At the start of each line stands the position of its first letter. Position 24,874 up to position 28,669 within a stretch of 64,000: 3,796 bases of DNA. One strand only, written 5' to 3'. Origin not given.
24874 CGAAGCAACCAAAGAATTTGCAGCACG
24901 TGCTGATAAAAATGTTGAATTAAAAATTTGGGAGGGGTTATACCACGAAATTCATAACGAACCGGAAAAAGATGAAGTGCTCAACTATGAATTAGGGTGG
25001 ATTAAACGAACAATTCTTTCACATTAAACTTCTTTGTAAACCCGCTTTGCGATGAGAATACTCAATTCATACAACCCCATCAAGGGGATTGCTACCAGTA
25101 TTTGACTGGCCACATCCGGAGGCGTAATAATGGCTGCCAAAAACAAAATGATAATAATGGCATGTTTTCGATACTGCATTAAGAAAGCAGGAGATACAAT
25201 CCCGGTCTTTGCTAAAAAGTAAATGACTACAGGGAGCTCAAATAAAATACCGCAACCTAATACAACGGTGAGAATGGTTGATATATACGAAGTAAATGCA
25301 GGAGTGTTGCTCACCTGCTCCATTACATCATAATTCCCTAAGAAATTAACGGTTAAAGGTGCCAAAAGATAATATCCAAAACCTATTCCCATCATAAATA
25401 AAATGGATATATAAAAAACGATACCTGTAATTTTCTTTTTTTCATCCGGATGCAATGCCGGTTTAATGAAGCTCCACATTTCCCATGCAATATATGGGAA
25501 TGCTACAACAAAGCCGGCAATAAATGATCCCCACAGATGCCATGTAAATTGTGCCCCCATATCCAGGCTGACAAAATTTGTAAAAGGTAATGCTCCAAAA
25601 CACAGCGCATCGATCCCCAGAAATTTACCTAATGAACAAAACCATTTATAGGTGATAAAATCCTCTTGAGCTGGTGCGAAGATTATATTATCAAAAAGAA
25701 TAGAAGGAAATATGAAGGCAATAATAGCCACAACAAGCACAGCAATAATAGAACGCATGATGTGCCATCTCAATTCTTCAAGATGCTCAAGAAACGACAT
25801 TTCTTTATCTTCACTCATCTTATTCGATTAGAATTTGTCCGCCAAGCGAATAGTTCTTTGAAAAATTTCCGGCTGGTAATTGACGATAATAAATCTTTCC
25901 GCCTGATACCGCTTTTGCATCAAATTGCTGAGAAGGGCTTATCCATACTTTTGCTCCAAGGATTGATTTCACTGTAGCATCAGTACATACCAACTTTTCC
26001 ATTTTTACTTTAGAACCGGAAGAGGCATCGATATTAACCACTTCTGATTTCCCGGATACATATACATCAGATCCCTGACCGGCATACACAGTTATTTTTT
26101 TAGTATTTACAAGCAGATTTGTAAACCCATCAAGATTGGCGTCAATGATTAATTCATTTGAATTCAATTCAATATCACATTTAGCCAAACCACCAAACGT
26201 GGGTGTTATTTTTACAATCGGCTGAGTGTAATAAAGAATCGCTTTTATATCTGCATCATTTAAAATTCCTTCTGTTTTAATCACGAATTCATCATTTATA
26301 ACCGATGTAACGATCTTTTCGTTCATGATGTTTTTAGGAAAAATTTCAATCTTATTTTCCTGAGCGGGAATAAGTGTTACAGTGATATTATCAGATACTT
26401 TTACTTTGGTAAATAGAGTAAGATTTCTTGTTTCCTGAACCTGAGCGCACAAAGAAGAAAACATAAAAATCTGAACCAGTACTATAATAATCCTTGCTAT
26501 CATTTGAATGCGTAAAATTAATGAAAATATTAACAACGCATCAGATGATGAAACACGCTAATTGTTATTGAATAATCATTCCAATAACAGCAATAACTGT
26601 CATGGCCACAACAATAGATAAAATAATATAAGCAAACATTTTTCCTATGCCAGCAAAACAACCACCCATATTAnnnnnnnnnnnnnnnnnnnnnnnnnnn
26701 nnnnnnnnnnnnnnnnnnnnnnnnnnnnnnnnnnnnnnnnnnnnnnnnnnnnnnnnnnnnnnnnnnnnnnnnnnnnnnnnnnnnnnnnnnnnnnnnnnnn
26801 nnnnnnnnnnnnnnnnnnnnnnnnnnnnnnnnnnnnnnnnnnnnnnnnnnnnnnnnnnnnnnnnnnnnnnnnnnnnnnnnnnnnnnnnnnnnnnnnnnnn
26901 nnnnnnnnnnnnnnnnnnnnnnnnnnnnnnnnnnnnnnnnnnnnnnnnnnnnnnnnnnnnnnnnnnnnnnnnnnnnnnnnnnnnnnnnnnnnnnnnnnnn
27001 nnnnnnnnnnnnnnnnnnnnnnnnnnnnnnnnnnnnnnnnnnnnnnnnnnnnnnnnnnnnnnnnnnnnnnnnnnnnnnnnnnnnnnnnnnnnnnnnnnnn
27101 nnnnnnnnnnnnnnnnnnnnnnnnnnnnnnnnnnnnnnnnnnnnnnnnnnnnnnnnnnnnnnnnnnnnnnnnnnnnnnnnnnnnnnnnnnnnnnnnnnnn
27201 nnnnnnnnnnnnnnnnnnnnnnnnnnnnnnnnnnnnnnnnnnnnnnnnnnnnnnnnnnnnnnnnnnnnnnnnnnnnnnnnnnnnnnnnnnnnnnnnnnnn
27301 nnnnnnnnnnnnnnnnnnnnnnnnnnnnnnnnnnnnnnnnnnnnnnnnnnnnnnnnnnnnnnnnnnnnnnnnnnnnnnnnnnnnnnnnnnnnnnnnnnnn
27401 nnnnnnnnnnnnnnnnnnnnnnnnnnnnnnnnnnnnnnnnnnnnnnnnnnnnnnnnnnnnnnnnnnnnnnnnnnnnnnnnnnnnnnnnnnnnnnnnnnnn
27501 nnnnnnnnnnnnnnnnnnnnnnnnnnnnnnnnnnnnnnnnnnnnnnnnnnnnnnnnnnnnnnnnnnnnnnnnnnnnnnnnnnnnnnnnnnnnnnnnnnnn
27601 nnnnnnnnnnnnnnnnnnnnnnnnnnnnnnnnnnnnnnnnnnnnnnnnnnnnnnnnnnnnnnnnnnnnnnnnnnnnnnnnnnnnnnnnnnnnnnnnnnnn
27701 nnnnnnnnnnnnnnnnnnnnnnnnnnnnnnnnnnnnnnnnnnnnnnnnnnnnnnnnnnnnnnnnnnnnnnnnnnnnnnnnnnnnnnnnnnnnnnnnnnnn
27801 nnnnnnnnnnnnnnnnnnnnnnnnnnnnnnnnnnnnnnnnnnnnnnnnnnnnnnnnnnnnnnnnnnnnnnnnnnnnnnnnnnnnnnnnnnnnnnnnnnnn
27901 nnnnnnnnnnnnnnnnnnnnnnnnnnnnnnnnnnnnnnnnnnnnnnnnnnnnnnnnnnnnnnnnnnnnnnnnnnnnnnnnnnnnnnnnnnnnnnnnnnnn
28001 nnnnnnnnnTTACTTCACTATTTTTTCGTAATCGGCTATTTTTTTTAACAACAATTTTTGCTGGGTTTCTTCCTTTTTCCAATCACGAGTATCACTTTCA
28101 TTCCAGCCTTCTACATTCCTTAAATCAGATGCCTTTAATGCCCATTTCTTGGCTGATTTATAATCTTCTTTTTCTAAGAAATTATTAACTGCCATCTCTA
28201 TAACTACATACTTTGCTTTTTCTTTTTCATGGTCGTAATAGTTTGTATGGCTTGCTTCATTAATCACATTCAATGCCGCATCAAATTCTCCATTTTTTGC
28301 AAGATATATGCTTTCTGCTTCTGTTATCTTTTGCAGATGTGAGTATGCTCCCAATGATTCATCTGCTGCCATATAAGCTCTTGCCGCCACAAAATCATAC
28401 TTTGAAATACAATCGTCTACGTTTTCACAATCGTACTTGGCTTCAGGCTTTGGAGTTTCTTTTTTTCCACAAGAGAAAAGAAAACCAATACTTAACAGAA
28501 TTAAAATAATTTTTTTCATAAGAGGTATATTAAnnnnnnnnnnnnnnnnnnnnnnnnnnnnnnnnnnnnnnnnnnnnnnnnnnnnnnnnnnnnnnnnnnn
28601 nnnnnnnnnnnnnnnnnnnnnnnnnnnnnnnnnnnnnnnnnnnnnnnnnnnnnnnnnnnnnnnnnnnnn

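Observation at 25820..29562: Co-directional envelope operon: three unrelated lipoproteins, two microproteins and a DUF2807-like protein, running into tatC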

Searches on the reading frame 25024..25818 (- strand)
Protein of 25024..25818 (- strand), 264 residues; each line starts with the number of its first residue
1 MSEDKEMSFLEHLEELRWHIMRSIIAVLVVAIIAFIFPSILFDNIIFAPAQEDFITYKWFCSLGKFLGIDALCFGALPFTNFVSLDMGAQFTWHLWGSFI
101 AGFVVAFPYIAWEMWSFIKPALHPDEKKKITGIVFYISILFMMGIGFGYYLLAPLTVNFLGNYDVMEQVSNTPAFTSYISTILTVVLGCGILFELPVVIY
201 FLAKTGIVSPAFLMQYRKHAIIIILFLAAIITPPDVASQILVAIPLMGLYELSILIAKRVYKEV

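Call 3: search_protein_families(library=pfam, proteins=[window:25024-25818:-], max_evalue=1)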
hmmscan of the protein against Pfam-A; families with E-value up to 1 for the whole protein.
window:25024-25818:- (264 aa): 2 families
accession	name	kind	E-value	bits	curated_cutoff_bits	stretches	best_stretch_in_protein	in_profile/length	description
PF00902.23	TatC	-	5.7e-63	212.9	25.1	1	11-245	1-208/208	Sec-independent protein translocase protein (TatC)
PF10140.15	YukC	-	0.11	11.8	27.4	1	5-56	177-227/357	WXG100 protein secretion system (Wss), protein YukC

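Call 4: search_protein_families(library=ncbifam, proteins=[window:25024-25818:-], max_evalue=1)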
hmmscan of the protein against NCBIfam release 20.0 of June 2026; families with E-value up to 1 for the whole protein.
window:25024-25818:- (264 aa): 4 families
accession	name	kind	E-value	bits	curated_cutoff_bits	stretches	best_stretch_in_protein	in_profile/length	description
TIGR00945.1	tatC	equivalog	3e-49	167.9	132.7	1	10-250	2-215/215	twin-arginine translocase subunit TatC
TIGR01912.1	TatC-Arch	equivalog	7.8e-43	146.8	192.6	1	41-262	28-234/234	Sec-independent protein translocase TatC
NF008174.0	PRK10921.1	equivalog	1.4e-30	106.7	432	2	82-258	59-234/258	Sec-independent protein translocase subunit TatC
NF010310.2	PRK13747.1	equivalog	0.038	13.9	80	0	172-229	11-60/76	broad-spectrum mercury transporter MerE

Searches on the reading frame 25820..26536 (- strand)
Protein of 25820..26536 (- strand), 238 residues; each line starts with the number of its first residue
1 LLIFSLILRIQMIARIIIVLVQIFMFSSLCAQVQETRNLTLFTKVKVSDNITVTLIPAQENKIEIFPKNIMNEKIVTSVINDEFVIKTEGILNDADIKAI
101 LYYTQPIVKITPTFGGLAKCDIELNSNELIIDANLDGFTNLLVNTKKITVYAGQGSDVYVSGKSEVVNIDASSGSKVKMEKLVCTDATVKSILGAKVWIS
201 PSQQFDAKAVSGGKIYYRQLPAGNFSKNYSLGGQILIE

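Call 3: search_protein_families(library=pfam, proteins=[window:25820-26536:-], max_evalue=1)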
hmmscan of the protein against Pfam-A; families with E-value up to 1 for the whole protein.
window:25820-26536:- (238 aa): 1 family
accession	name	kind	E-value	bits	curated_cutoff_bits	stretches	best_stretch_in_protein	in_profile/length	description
PF10988.14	DUF2807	-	1.5e-22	80.7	24.2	1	42-218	2-178/181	Putative auto-transporter adhesin, head GIN domain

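Call 4: search_protein_families(library=ncbifam, proteins=[window:25820-26536:-], max_evalue=1)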
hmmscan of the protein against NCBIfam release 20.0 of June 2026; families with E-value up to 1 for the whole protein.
window:25820-26536:- (238 aa): 0 families

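Call 8: search_protein_families(library=padloc, proteins=[window:25820-26503:-], max_evalue=1)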
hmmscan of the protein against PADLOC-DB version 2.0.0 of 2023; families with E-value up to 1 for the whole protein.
window:25820-26503:- (227 aa): 0 families

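Call 9: search_protein_families(library=phrogs, proteins=[window:25820-26503:-], max_evalue=1)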
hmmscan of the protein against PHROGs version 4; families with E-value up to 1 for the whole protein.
window:25820-26503:- (227 aa): 2 families
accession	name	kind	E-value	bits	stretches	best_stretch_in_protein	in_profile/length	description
phrog_23505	-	unknown function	0.024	15.7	1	27-63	7-43/67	-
phrog_8179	-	unknown function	0.05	14.7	1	4-137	3-121/159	-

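Call 71: find_related_loci(query=window:25820-26503:-, collection=metagenome_contigs, flank=8000)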
Query window:25820-26503:- (227 aa) in metagenome_contigs; peptide patterns used: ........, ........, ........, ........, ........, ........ (x = any residue, [..] = any of these).
348 stretches matched a pattern, but none encodes a relative of the query by tblastn (E <= 1e-3).

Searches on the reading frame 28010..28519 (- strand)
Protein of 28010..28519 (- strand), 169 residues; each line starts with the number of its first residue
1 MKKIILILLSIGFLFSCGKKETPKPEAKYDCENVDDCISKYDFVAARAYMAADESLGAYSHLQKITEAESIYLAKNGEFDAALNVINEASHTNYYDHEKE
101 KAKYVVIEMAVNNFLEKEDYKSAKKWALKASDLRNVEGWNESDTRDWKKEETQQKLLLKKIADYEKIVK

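Call 3: search_protein_families(library=pfam, proteins=[window:28010-28519:-], max_evalue=1)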
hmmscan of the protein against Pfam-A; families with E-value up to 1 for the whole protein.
window:28010-28519:- (169 aa): 1 family
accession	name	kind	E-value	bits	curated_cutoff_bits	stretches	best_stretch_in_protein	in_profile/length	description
PF09716.15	ETRAMP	-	0.23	11.9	29.1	0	5-45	10-51/81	Malarial early transcribed membrane protein (ETRAMP)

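Call 4: search_protein_families(library=ncbifam, proteins=[window:28010-28519:-], max_evalue=1)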
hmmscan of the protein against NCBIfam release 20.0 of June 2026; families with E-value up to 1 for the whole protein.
window:28010-28519:- (169 aa): 4 families
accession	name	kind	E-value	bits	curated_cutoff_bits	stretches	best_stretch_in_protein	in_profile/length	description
NF052634.1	Riean_0653_fam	subfamily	0.019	15.9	57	1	1-34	1-38/176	Riean_0653 family protein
NF002378.0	PRK01372.1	subfamily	0.04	12.6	243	1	80-149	191-257/305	D-alanine--D-alanine ligase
NF010608.0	PRK14004.1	equivalog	0.073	12.8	216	1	62-106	32-76/210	imidazole glycerol phosphate synthase subunit HisH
TIGR01702.1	CO_DH_cata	equivalog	0.14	10.3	478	1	84-145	354-412/621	anaerobic carbon-monoxide dehydrogenase catalytic subunit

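Call 8: search_protein_families(library=padloc, proteins=[window:28010-28519:-], max_evalue=1)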
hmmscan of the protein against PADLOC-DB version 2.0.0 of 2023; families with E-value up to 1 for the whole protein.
window:28010-28519:- (169 aa): 1 family
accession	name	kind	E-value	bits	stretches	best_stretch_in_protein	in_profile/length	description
PDLC01031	Csx1/Csm6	-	0.51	7.7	0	64-157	138-218/357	CARF+HEPN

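Call 9: search_protein_families(library=phrogs, proteins=[window:28010-28519:-], max_evalue=1)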
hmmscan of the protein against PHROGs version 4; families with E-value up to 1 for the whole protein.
window:28010-28519:- (169 aa): 7 families
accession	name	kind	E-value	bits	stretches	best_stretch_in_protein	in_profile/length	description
phrog_26847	-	unknown function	0.0011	20.4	1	64-128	29-93/97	-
phrog_9078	-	unknown function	0.0091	16.8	1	2-28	5-31/115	-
phrog_4002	-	unknown function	0.013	16.2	0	1-34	1-35/171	-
phrog_6645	-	unknown function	0.12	13.1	0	1-23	8-29/137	-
phrog_25542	-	unknown function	0.17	12.8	1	41-129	10-92/154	-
phrog_806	-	unknown function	0.2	12.7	0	4-136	5-126/187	-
phrog_11474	-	unknown function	0.31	11.8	1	127-147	18-38/63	-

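Call 79: search_solved_structures(query=A4, max_evalue=1)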
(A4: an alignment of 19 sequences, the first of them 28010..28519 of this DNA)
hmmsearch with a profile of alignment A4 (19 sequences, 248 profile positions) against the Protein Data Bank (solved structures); distinct sequences matched with E-value up to 1: 6.
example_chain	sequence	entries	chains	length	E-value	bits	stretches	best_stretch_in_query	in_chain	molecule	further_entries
9evs_j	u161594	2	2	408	0.033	17.2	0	137-202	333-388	mS76 (rPPR1)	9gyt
6ups_A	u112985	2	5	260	0.12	15.4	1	121-190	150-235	ULP_PROTEASE domain-containing protein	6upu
8efx_A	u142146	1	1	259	0.12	15.3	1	121-190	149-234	OtDUB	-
6xhi_A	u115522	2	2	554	0.54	13.2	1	151-228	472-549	Thermosome subunit beta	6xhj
4xcg_B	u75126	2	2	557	0.55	13.2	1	151-228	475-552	Thermosome subunit beta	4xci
4xcd_A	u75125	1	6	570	0.59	13.1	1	151-228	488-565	Thermosome subunit beta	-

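Call 88: search_protein_families(library=pfam, alignment_id=A4, max_evalue=0.1)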
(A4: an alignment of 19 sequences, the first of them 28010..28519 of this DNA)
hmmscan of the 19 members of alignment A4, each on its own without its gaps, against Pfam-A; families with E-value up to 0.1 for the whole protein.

A. member 1, window:28010-28519:- (169 aa): 0 families

B. families by the number of members that match (of 19 scanned): 23 families
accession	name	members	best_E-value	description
PF04391.17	DUF533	4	7.4e-05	Protein of unknown function (DUF533)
PF05099.18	TerB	2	4.4e-05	Tellurite resistance protein TerB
PF25058.1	ARM_TT21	2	0.012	Tetratricopeptide repeat protein 21 ARM repeat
PF08671.16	SinI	1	4.5e-05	Anti-repressor SinI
PF02732.21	ERCC4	1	0.0078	ERCC4 domain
PF02055.22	Glyco_hydro_30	1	0.0081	Glycosyl hydrolase family 30 TIM-barrel domain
PF15103.11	G0-G1_switch_2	1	0.0085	G0/G1 switch protein 2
PF09976.15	TPR_21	1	0.015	Tetratricopeptide repeat-like domain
PF23231.1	HAT_Syf1_CNRKL1_C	1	0.023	Pre-mRNA-splicing factor Syf1/CRNKL1 C-terminal HAT repeat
PF16546.10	SGTA_dimer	1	0.032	Homodimerisation domain of SGTA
PF05395.17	DARPP-32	1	0.033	Protein phosphatase inhibitor 1/DARPP-32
PF23220.1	HAT_Syf1_M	1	0.044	Pre-mRNA-splicing factor SYF1 middle HAT repeat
PF03031.24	NIF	1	0.047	NLI interacting factor-like phosphatase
PF04082.23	Fungal_trans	1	0.047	Fungal specific transcription factor domain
PF20254.3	DMFA2_C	1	0.053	N,N-dimethylformamidase beta subunit-like, C-terminal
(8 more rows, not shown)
